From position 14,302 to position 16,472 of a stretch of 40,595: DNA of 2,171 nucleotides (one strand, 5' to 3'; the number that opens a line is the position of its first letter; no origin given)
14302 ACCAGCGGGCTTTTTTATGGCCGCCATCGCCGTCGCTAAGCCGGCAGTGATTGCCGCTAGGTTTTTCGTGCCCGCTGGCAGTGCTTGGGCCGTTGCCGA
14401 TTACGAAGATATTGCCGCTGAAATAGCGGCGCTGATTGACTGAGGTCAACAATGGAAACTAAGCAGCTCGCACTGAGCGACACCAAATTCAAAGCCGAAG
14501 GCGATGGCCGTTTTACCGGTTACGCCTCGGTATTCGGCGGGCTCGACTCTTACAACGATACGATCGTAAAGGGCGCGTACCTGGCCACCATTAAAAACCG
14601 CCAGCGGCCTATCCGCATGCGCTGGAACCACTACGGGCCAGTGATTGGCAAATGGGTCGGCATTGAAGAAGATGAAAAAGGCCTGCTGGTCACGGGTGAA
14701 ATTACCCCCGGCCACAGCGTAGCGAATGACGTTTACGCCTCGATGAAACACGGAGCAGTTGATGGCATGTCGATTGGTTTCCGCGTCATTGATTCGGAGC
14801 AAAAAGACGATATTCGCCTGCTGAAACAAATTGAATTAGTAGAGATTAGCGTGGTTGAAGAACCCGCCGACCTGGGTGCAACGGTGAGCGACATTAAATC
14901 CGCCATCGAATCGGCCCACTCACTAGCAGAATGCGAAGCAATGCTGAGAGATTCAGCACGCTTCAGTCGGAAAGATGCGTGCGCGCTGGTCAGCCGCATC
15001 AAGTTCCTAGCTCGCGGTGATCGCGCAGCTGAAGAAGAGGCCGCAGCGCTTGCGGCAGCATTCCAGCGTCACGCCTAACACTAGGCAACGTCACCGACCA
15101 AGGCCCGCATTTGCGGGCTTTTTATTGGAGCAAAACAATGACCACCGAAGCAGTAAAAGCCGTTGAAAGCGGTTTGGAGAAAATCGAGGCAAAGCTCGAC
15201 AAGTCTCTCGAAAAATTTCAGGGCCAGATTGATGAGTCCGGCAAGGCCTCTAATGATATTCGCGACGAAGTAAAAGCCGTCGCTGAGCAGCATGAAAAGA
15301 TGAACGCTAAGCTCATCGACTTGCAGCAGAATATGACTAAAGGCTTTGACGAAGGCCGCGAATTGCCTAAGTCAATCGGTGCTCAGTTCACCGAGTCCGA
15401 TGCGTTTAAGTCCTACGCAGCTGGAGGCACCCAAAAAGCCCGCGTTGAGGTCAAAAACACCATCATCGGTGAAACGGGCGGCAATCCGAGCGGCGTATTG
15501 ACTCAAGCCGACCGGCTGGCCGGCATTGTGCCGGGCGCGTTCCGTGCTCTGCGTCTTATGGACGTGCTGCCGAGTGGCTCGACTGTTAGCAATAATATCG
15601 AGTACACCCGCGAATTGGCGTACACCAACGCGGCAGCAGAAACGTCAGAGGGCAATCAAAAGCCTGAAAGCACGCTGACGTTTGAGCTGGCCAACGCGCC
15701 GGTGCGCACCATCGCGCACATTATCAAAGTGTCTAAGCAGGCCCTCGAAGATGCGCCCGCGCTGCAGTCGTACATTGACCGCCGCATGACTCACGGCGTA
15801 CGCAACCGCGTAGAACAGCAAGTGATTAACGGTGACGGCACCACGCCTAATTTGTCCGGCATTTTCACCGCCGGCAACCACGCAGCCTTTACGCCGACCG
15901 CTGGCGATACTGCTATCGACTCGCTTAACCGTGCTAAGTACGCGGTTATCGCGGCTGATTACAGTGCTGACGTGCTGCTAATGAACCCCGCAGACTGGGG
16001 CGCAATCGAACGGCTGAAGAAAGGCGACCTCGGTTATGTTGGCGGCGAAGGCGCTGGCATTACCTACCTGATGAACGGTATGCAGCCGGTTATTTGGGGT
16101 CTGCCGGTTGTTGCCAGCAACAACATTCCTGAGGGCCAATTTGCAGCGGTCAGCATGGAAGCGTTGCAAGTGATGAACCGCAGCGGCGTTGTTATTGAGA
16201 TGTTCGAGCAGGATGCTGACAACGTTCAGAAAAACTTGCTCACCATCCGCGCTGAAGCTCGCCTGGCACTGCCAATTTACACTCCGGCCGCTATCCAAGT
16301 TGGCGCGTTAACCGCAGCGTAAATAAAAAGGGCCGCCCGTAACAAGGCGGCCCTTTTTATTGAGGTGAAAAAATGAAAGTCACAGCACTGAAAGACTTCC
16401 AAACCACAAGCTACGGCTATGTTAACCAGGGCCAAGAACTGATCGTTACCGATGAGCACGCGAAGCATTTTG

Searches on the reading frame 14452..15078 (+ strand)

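Call 58: search_protein_families(library=pfam, max_evalue=0.001, proteins=[window:14452-15078:+])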
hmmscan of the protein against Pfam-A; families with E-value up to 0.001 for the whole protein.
window:14452-15078:+ (208 aa): 1 family
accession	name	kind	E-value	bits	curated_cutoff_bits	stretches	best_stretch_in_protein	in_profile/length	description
PF04586.22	Peptidase_S78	-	4e-31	108.8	21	1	17-153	9-160/165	Caudovirus prohead serine protease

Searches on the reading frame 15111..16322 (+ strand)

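Call 58: search_protein_families(library=pfam, max_evalue=0.001, proteins=[window:15111-16322:+])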
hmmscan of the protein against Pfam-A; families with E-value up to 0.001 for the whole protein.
window:15111-16322:+ (403 aa): 1 family
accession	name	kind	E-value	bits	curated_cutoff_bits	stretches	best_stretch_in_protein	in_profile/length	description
PF05065.19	Phage_capsid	-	1.4e-41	143.2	24.2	1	128-398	2-278/280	Phage capsid family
